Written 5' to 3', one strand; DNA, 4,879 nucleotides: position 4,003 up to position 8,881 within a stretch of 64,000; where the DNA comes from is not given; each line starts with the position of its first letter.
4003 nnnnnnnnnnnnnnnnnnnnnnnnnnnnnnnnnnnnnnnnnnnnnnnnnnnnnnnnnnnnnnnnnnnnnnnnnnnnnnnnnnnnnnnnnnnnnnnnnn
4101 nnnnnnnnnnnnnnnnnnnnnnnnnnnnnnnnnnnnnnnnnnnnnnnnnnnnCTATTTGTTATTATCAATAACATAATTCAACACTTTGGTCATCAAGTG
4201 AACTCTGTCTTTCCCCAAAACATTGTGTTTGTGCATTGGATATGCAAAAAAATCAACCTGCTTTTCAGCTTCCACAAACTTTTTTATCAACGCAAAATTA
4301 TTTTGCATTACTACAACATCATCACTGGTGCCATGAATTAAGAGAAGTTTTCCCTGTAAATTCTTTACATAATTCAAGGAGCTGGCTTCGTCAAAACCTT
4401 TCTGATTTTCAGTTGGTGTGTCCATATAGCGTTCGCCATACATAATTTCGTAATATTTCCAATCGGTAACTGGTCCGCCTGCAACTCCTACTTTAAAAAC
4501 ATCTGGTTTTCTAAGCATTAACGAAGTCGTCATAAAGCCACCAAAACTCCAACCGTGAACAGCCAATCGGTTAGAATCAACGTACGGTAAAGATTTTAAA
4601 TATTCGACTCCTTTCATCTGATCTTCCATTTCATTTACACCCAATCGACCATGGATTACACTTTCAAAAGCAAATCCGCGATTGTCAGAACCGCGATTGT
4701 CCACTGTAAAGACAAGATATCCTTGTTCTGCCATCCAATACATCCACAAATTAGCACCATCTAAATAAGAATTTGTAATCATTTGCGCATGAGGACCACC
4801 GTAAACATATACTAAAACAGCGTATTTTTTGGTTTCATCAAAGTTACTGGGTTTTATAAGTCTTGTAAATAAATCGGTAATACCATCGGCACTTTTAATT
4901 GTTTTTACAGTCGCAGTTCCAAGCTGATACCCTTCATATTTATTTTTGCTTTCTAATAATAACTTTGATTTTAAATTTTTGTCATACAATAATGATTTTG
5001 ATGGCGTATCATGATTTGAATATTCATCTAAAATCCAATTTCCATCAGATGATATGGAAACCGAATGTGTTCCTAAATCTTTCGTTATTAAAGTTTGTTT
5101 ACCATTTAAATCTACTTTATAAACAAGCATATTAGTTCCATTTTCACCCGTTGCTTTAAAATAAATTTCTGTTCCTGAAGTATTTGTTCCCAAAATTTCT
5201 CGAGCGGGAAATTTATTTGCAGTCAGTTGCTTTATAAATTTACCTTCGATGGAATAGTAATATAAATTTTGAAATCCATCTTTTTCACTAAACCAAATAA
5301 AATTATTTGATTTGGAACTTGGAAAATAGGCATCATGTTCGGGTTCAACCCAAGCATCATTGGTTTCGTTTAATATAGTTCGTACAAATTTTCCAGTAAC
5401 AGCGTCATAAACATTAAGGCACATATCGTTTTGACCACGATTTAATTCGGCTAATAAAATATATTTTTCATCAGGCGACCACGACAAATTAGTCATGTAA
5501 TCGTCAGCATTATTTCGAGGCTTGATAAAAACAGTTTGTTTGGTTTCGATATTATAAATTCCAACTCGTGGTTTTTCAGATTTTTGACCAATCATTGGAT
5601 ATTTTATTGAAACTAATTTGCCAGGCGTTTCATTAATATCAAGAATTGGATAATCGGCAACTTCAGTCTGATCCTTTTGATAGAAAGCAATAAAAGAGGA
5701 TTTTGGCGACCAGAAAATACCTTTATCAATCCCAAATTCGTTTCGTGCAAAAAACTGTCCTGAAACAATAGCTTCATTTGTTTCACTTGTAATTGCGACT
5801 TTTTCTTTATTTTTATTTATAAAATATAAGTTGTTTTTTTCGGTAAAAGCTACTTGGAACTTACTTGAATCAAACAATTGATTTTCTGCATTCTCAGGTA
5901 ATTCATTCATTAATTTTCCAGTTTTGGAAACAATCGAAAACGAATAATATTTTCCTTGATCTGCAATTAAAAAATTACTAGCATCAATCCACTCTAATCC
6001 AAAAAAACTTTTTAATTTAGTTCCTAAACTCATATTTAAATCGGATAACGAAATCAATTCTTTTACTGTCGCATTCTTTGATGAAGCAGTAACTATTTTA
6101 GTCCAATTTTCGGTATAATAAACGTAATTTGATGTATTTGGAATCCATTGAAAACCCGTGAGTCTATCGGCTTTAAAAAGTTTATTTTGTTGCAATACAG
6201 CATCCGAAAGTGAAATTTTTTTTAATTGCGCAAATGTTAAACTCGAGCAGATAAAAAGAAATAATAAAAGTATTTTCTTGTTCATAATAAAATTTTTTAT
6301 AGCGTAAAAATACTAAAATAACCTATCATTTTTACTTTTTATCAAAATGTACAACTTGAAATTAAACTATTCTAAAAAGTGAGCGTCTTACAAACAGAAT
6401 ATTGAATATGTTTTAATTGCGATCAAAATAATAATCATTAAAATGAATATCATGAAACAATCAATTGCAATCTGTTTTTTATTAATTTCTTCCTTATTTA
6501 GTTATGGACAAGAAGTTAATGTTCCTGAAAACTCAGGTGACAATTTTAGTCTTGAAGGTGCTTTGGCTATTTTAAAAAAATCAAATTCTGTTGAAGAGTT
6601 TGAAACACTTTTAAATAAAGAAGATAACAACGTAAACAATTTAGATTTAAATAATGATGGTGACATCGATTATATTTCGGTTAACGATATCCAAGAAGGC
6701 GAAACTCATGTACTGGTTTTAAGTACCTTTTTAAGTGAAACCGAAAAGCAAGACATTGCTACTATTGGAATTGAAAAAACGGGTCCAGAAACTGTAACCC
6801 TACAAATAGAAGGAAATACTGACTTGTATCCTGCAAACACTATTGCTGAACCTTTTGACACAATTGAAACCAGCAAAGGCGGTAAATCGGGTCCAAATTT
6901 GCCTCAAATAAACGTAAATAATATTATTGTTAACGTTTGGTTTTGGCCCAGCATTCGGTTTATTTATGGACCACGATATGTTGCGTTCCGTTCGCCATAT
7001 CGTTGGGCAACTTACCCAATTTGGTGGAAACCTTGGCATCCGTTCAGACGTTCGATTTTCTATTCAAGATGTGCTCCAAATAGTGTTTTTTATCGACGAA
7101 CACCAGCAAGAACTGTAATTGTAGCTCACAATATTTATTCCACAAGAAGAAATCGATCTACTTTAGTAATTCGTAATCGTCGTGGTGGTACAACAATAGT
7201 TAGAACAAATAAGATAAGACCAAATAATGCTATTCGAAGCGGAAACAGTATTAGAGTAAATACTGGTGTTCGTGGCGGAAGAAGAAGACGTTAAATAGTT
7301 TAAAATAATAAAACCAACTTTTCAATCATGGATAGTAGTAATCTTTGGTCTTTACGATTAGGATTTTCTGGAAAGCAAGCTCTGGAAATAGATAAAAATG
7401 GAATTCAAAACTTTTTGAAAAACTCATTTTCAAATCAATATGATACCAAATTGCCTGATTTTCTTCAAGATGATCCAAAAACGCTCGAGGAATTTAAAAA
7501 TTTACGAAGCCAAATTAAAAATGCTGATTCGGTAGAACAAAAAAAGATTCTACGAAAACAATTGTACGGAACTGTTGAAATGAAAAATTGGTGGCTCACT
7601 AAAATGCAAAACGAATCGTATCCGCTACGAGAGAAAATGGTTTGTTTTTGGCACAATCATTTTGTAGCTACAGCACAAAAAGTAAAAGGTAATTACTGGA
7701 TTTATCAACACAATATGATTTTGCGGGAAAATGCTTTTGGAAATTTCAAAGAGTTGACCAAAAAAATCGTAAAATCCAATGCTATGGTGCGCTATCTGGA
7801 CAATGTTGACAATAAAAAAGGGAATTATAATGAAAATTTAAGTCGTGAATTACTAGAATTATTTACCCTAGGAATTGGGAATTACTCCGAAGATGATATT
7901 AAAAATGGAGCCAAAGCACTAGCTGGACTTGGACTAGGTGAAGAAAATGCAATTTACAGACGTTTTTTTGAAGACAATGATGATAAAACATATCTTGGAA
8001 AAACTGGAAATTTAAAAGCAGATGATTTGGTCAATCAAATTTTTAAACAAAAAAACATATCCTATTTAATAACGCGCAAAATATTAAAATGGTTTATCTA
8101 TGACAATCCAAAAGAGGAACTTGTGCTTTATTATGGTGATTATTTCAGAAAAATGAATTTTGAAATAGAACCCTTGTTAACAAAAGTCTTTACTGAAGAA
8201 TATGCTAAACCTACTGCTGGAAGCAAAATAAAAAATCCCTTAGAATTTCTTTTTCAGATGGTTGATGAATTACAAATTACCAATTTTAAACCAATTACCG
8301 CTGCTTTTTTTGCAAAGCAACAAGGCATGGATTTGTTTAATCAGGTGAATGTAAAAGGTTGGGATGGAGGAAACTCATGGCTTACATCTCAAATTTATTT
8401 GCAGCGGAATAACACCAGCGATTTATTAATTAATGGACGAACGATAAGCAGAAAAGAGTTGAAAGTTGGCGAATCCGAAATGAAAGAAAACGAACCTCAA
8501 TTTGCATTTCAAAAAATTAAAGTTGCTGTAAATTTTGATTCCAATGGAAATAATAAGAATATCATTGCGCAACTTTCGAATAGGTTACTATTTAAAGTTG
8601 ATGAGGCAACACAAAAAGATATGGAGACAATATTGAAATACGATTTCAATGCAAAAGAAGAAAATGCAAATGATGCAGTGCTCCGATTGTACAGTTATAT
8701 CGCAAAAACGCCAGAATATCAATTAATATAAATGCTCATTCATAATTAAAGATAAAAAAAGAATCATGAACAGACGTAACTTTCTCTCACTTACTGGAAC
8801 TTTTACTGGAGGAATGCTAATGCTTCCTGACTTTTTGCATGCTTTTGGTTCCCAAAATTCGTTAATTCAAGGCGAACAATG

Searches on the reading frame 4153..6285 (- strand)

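Call 60: search_protein_families(library=pfam, proteins=[window:4153-6285:-], max_evalue=0.00001)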
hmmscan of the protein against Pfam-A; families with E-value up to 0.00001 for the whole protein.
window:4153-6285:- (710 aa): 5 families
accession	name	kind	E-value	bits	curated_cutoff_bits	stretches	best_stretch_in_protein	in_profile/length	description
PF00930.27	DPPIV_N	-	9e-66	222.4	22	1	112-428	24-353/354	Dipeptidyl peptidase IV (DPP IV) N-terminal region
PF00326.27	Peptidase_S9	-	2e-52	178.2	22.6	1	515-705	7-206/213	Prolyl oligopeptidase family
PF20434.5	BD-FAE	-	1.1e-07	32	26.8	0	622-668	166-213/215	BD-FAE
PF12146.15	Hydrolase_4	-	3.8e-07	30.1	27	0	515-610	24-114/239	Serine aminopeptidase, S33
PF01738.24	DLH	-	1e-06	28.9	21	1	516-688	35-187/217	Dienelactone hydrolase family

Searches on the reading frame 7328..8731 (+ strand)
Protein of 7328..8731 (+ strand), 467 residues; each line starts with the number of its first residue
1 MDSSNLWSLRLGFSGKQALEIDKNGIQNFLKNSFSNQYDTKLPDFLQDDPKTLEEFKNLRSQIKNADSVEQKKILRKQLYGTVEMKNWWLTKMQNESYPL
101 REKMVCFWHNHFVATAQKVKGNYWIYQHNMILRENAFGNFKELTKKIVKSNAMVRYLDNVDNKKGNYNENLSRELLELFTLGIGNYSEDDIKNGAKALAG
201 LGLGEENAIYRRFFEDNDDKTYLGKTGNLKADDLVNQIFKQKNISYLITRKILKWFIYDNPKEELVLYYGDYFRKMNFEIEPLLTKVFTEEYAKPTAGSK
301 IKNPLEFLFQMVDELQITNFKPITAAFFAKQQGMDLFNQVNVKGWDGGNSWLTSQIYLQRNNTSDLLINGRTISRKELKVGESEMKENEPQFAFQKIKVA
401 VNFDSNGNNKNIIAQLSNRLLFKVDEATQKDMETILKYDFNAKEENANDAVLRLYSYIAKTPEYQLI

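Call 60: search_protein_families(library=pfam, proteins=[window:7328-8731:+], max_evalue=0.00001)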
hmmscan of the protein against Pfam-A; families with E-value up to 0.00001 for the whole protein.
window:7328-8731:+ (467 aa): 1 family
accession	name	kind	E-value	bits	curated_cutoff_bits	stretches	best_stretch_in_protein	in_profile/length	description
PF08811.16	DUF1800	-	1.5e-92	311.4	26.1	1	10-466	5-419/419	Protein of unknown function (DUF1800)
